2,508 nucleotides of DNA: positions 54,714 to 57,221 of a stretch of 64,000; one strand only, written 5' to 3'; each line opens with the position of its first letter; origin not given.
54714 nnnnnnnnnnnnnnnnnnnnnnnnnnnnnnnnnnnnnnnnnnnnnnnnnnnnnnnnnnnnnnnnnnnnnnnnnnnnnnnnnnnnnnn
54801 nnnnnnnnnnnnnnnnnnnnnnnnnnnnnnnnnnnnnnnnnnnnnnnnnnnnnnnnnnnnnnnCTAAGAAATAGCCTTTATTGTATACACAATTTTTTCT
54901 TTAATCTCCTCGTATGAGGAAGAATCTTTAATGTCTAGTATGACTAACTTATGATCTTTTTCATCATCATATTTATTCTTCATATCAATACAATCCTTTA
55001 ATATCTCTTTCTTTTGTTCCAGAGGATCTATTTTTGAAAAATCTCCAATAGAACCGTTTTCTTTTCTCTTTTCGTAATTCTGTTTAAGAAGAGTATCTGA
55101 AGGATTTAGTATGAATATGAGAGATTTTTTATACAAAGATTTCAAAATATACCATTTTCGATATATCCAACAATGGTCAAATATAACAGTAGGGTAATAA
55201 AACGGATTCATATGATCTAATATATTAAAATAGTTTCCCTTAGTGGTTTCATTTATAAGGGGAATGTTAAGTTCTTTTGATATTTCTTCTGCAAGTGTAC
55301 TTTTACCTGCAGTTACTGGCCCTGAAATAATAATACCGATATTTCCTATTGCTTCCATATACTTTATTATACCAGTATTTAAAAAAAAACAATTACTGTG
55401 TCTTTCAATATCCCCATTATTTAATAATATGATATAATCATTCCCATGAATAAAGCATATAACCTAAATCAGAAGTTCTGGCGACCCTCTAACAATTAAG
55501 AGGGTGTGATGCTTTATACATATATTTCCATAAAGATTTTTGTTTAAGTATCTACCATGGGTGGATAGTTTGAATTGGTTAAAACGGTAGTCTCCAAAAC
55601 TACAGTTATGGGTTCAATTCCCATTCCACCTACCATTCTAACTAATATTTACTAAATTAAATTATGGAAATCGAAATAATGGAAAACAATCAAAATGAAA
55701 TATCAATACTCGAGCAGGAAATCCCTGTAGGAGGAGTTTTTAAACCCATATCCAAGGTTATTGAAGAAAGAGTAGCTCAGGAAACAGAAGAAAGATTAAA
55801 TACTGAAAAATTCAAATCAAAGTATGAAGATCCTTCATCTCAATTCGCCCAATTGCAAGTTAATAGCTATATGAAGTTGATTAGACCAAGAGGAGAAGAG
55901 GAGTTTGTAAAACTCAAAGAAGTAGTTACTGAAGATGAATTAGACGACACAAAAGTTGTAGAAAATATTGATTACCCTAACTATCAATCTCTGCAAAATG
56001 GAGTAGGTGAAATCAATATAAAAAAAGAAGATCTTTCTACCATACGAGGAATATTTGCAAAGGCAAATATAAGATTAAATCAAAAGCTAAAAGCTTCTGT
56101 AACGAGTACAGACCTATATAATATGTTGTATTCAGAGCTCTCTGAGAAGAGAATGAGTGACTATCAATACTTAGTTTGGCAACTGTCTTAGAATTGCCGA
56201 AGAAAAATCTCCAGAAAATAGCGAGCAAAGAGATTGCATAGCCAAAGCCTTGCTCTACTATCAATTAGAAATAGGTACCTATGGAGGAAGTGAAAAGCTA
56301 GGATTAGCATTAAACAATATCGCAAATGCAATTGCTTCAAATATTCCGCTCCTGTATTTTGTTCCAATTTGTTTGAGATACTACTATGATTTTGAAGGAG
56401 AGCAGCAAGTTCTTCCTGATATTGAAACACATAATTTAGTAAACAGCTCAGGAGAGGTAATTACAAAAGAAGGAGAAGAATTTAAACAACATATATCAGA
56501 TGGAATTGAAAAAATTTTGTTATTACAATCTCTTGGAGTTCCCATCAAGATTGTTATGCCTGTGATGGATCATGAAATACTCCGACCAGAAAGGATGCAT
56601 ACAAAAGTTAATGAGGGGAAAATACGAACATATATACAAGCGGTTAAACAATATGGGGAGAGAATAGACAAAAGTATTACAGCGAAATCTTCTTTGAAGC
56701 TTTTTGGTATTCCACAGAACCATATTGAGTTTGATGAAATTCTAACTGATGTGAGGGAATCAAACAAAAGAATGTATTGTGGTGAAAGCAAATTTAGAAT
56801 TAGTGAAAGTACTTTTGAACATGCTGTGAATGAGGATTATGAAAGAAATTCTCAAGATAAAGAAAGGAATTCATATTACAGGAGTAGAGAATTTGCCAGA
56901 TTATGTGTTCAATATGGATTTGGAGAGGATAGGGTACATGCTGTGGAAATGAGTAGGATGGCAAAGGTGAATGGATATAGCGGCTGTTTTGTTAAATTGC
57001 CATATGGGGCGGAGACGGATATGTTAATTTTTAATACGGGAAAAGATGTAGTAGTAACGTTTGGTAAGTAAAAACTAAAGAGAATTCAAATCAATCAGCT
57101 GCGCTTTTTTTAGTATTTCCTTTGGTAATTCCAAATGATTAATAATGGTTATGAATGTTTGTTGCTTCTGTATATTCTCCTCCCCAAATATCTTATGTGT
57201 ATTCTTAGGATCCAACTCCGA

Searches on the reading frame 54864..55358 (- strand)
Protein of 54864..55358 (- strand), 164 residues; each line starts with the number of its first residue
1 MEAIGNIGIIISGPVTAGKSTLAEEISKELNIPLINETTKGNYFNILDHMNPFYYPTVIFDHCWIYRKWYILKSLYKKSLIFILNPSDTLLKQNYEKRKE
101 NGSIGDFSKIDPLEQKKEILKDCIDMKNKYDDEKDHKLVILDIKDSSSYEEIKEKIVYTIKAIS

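Call 5: search_protein_families(library=pfam, proteins=[window:54864-55358:-], max_evalue=1)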
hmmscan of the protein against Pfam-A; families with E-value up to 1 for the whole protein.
window:54864-55358:- (164 aa): 14 families
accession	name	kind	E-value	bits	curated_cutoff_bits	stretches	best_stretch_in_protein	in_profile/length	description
PF13238.12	AAA_18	-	0.00016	22.6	29.4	1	9-43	1-25/128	AAA domain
PF02224.24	Cytidylate_kin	-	0.0018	18.5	26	1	9-36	1-28/211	Cytidylate kinase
PF01712.25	dNK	-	0.0018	18.5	27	1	9-43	1-35/203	Deoxynucleoside kinase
PF13173.12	AAA_14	-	0.0058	17.1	27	1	9-48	5-39/129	AAA domain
PF13207.12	AAA_17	-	0.0067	17.2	27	1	13-36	2-25/136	AAA domain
PF13521.12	AAA_28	-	0.019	15.6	27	1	9-38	2-31/164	AAA domain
PF09547.16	SpoIVA_ATPase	-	0.025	14.4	26.6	1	5-40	16-51/237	Stage IV sporulation protein A, ATPase domain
PF20720.3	nSTAND3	-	0.038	14.1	27.2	1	9-29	20-40/155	Novel STAND NTPase 3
PF00004.35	AAA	-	0.05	14.5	21.2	1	9-36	1-28/131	ATPase family associated with various cellular activities (AAA)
PF00910.28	RNA_helicase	-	0.058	14.3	21.5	1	9-34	1-26/105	RNA helicase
PF00009.33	GTP_EFTU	-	0.059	13.4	26.5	1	9-32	6-29/188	Elongation factor Tu GTP binding domain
PF13671.12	AAA_33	-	0.068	13.9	27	0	9-36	2-29/143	AAA domain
PF00977.27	His_biosynth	-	0.13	12.1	23.6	1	114-160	22-68/228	Histidine biosynthesis protein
PF00350.29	Dynamin_N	-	0.2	12.1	27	1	9-136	1-91/168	Dynamin family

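Call 7: search_protein_families(library=ncbifam, proteins=[window:54864-55358:-], max_evalue=1)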
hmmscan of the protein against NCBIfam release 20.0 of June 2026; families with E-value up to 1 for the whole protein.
window:54864-55358:- (164 aa): 13 families
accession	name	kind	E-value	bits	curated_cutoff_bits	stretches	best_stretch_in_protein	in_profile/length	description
NF004018.0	PRK05480.1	equivalog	0.00059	19.3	180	1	9-63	9-63/210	uridine kinase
TIGR00017.1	cmk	equivalog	0.0017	18.1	135.55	1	8-36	4-32/217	(d)CMP kinase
TIGR03263.1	guanyl_kin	equivalog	0.002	17.8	160.45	1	9-29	4-24/180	guanylate kinase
TIGR00235.1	udk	equivalog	0.0021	17.7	220.3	1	8-64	8-64/207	uridine kinase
NF005994.0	PRK08118.1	equivalog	0.0062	16.6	215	1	9-36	4-31/172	DNA topology modulation protein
TIGR02173.1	cyt_kin_arch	equivalog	0.016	15.3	102.1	1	9-36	3-30/169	(d)CMP kinase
NF006746.0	PRK09270.1-5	subfamily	0.02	13.8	250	1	9-31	24-46/210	nucleoside/nucleotide kinase family protein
NF001380.0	PRK00279.1-2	equivalog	0.03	13.7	251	1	9-36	3-30/216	adenylate kinase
TIGR01351.1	adk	subfamily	0.037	13.6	168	1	9-35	2-28/212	adenylate kinase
NF003456.0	PRK05057.1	equivalog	0.063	13.2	195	1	9-35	7-33/173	shikimate kinase AroK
NF038208.1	garosamine_AAA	equivalog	0.083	12.6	170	1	9-31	3-25/167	Gar/GrdA family gentamicin resistance ATP-binding protein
NF006743.0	PRK09270.1-2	equivalog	0.1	11.6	227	1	11-31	33-53/217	nucleoside/nucleotide kinase family protein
NF008995.0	PRK12338.1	equivalog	0.13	11.6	434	1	9-38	7-36/319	hypothetical protein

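Call 8: search_protein_families(library=padloc, proteins=[window:54864-55358:-], max_evalue=1)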
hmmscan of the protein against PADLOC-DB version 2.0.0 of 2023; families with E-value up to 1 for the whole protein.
window:54864-55358:- (164 aa): 3 families
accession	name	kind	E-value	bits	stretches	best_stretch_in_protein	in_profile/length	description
PDLC02911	VakA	-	0.0021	16.6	1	9-36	5-32/163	-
PDLC04232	IetA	-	0.0047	14.4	1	9-35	119-145/330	-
PDLC02196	IetA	-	0.01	13.3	1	9-35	125-151/374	-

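Call 25: find_homologous_proteins(query=window:54864-55358:-, max_evalue=0.01)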
Query window:54864-55358:- (164 aa): 2 proteins with E <= 0.01 among 100 candidates.
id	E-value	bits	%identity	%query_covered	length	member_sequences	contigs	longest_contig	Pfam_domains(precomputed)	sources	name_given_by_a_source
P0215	5.1e-103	360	100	100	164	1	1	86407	-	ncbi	-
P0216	3.6e-90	318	88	91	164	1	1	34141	-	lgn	-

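Call 59: find_encoding_contigs(protein=P0216, flank=6000, max_places=1)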
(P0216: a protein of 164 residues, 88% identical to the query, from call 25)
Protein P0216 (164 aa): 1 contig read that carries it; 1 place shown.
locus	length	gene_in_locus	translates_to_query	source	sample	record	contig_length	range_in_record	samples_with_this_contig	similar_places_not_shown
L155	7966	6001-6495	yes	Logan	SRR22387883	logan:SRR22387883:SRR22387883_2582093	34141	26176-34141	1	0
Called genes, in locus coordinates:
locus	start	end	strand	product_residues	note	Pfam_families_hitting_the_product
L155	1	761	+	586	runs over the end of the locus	-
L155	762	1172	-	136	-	-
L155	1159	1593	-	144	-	PF05345:He_PIG (weak)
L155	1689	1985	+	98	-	PF01649:Ribosomal_S20p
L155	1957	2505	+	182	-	-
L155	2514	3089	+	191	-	-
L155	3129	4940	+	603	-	PF00009:GTP_EFTU, PF01926:MMR_HSR1 (weak), PF14492:EFG_III (faint), PF00679:EFG_C, PF06421:LepA_C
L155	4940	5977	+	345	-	PF02463:SMC_N, PF13175:AAA_15, PF13476:AAA_23, PF13555:AAA_29 (faint), PF13304:AAA_21 (weak)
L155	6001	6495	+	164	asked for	-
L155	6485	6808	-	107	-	-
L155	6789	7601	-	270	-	PF00561:Abhydrolase_1, PF12697:Abhydrolase_6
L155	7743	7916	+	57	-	PF04383:KilA-N (weak)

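Call 60: find_encoding_contigs(protein=P0215, flank=3000, max_places=1)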
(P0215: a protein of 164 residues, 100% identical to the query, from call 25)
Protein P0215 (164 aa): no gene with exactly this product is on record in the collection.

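Call 62: search_protein_families(library=phrogs, proteins=[window:54864-55358:-], max_evalue=0.01)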
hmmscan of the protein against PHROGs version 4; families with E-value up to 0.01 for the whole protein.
window:54864-55358:- (164 aa): 2 families
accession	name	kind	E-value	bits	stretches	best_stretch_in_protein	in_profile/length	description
phrog_761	-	other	2.7e-05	25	1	9-160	22-212/362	thymidylate kinase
phrog_1815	-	other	0.00048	21.4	1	9-39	6-36/197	guanylate kinase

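Call 63: search_solved_structures(query=window:54864-55358:-, max_evalue=10, show_alignments=2)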
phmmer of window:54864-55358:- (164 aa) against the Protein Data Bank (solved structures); distinct sequences matched with E-value up to 10: 16.
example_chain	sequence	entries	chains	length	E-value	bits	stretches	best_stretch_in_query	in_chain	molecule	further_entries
8puu_A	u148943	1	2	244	0.00057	22.8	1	9-56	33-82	Deoxynucleoside kinase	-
2axp_A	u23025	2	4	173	0.087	15.7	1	9-68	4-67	hypothetical protein BSU20280 | SPBc2 prophage-derived uncharacterized protein yorR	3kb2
9olo_A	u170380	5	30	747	0.11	15.4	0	7-36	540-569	Vesicle-fusing ATPase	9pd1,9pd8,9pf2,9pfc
3j94_A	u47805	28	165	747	0.11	15.4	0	7-36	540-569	Vesicle-fusing ATPase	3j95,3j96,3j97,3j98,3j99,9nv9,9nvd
6mdm_A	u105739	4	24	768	0.12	15.3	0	7-36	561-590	Vesicle-fusing ATPase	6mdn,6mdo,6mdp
6ip2_B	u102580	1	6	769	0.12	15.3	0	7-36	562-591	Vesicle-fusing ATPase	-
2h92_A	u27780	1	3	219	0.12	15.2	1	7-35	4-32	Cytidylate kinase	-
9y6u_IA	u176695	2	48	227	0.23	14.3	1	87-148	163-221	Gp77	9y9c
9bji_A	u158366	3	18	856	0.37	13.6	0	7-36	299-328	Nuclear valosin-containing protein-like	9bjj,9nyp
7swl_A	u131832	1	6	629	0.56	13.1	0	91-127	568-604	Rix7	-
6c2u_A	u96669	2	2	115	0.96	12.3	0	9-28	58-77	phosphate-loop protein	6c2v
6mat_A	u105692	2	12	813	1.1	12.2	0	91-127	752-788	Rix7 mutant | Rix7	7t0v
7t3i_A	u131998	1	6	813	1.1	12.2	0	91-127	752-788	Rix7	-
9ndj_F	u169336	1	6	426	1.3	11.9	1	4-35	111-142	ATP-dependent Clp protease ATP-binding subunit ClpX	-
8fd7_K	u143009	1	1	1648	2.6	10.9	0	71-132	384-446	Voltage-dependent L-type calcium channel subunit alpha-1C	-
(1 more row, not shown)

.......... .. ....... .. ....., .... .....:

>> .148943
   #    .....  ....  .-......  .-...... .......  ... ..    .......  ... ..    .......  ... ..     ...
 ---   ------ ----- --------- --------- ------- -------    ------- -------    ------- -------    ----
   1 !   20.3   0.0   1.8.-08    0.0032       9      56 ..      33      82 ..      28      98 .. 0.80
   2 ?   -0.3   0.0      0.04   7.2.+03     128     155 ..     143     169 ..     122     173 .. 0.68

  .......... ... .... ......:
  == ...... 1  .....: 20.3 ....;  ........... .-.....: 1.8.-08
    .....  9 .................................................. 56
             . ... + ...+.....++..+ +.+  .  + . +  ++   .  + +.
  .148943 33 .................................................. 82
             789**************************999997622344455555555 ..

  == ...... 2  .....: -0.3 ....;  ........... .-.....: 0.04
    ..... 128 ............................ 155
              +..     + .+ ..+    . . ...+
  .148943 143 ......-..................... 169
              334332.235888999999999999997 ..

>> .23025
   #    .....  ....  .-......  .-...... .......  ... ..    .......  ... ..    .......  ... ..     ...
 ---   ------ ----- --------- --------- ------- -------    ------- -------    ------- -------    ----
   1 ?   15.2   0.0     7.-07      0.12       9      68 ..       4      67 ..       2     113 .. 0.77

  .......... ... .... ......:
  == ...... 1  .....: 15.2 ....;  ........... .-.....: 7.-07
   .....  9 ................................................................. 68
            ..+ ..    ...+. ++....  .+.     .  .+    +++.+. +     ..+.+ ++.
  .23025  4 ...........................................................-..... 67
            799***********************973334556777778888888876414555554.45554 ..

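Call 72: predict_structure(alignment_id=A5)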
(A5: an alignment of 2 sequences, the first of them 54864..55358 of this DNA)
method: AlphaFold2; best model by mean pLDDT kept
length: 164 residues; sequences in the alignment: 2
mean_pLDDT: 63.3   pTM: 0.64
mean pLDDT of the five models: 63.3, 58.3, 54.3, 51.6, 45.5
residues with pLDDT >= 90: 0; 70-90: 75; 50-70: 49; < 50: 40
segments of 3 or more residues with pLDDT < 50: 1-4, 13-20, 36-63
pLDDT, mean of each block of 10 residues (from residue 1): 51 45 73 52 40 36 60 71 74 68 57 73 78 77 75 81 72
secondary structure, 60 per line:
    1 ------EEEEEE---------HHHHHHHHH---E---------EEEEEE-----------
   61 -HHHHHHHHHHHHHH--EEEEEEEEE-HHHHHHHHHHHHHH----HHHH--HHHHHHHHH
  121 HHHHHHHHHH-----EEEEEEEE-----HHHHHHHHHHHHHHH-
elements in order: E7-12 H22-30 E44-49 H62-75 E78-86 H88-101 H106-109 H112-130 E136-143 H149-163

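Call 75: fold_search(model_id=the predicted structure, library=pdb)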
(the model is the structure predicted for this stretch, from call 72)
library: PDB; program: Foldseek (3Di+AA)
matches with E <= 10: 1113; with E <= 0.001: 0
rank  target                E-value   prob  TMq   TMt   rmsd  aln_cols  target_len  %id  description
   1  9h8j_D                1.8e-02  0.95  0.49  0.37   7.4       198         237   12  Crystal Structure of Polyphosphate kinase 2-II (PPK2-II) from Lysinibacillus fusiformis in apo form (released 2025-02-05)
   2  6xbj_A                1.8e-02  0.51  0.32  0.27  10.5       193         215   10  Structure of human SMO-D384R complex with Gi (released 2020-09-30)
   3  3cm0                  2.3e-02  0.92  0.47  0.43   8.9       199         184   10  Crystal structure of adenylate kinase from Thermus thermophilus HB8 (released 2008-09-23)
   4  9h8j_B                2.9e-02  0.94  0.52  0.38   7.5       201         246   11  Crystal Structure of Polyphosphate kinase 2-II (PPK2-II) from Lysinibacillus fusiformis in apo form (released 2025-02-05)
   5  6p6f_B                3.8e-02  0.63  0.36  0.38   6.6       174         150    7  BG505 SOSIP-I53-50NP (released 2019-06-19)
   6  2obx_B                4.3e-02  0.77  0.42  0.45   5.8       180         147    8  Lumazine synthase RibH2 from Mesorhizobium loti (Gene mll7281, Swiss-Prot entry Q986N2) complexed with inhibitor 5-Nit (released 2007-08-14)
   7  9mb9_A                5.3e-02  0.30  0.30  0.26  10.7       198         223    7  Cryo-EM structure of Gi-bound GPCR (released 2025-10-01)
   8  9j0f_A                5.6e-02  0.38  0.33  0.27  10.8       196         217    8  NADH bound purinergic receptor P2Y14 in complex with Gi (released 2025-06-04)
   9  7o7f_A                6.0e-02  0.41  0.35  0.29  10.8       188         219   10  Structural basis of the activation of the CC chemokine receptor 5 by a chemokine agonist (released 2021-06-30)
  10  8g05_A                6.0e-02  0.30  0.31  0.25  11.0       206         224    8  Cryo-EM structure of an orphan GPCR-Gi protein signaling complex (released 2023-11-01)
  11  7vig_D                6.8e-02  0.44  0.34  0.29  10.3       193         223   12  Cryo-EM structure of Gi coupled Sphingosine 1-phosphate receptor bound with CBP-307 (released 2022-09-28)
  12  8xzf_A                6.8e-02  0.25  0.31  0.26  11.1       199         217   12  Cryo-EM structure of the WN561-bound human APLNR-Gi complex (released 2024-03-20)
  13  7vui_A                7.3e-02  0.18  0.26  0.21  11.9       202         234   12  Cryo-EM structure of a class A orphan GPCR (released 2021-12-29)
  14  4c6r_A                7.7e-02  0.44  0.37  0.38   7.5       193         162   12  Crystal structure of the TIR domain from the Arabidopsis Thaliana disease resistance protein RPS4 (released 2014-05-28)
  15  8yh6_A                7.7e-02  0.33  0.34  0.29  10.6       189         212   14  A3R-Gi complex bound to namodenoson (released 2024-11-06)
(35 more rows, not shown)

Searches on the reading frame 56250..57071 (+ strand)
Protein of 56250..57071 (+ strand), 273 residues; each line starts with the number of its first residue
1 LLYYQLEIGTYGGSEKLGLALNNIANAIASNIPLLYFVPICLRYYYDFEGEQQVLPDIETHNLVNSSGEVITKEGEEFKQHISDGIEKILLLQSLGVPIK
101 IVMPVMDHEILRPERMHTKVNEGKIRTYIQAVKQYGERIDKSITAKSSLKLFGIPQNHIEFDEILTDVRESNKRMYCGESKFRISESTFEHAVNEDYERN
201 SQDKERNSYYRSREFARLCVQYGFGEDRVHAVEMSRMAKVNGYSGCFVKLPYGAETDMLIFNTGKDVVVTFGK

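Call 5: search_protein_families(library=pfam, proteins=[window:56250-57071:+], max_evalue=1)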
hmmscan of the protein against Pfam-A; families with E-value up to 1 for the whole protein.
window:56250-57071:+ (273 aa): 0 families

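Call 7: search_protein_families(library=ncbifam, proteins=[window:56250-57071:+], max_evalue=1)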
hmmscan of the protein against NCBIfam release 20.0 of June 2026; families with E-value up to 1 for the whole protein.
window:56250-57071:+ (273 aa): 0 families

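Call 8: search_protein_families(library=padloc, proteins=[window:56250-57071:+], max_evalue=1)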
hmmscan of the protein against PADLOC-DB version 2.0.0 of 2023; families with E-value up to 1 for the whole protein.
window:56250-57071:+ (273 aa): 0 families

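Call 62: search_protein_families(library=phrogs, proteins=[window:56250-57071:+], max_evalue=0.01)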
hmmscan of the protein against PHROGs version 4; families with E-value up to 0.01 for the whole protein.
window:56250-57071:+ (273 aa): 0 families

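Call 68: search_dna_similar(query=window:56250-57071:+, collection=phages, mode=protein, max_evalue=0.001, max_rows=8)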
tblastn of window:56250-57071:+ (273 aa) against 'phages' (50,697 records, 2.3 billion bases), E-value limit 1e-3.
No match.

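Call 87: find_related_loci(query=window:56250-57071:+, collection=viral_contigs, flank=5000)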
Query window:56250-57071:+ (273 aa) in viral_contigs; peptide patterns used: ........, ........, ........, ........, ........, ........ (x = any residue, [..] = any of these).
2 stretches matched a pattern, but none encodes a relative of the query by tblastn (E <= 1e-3).
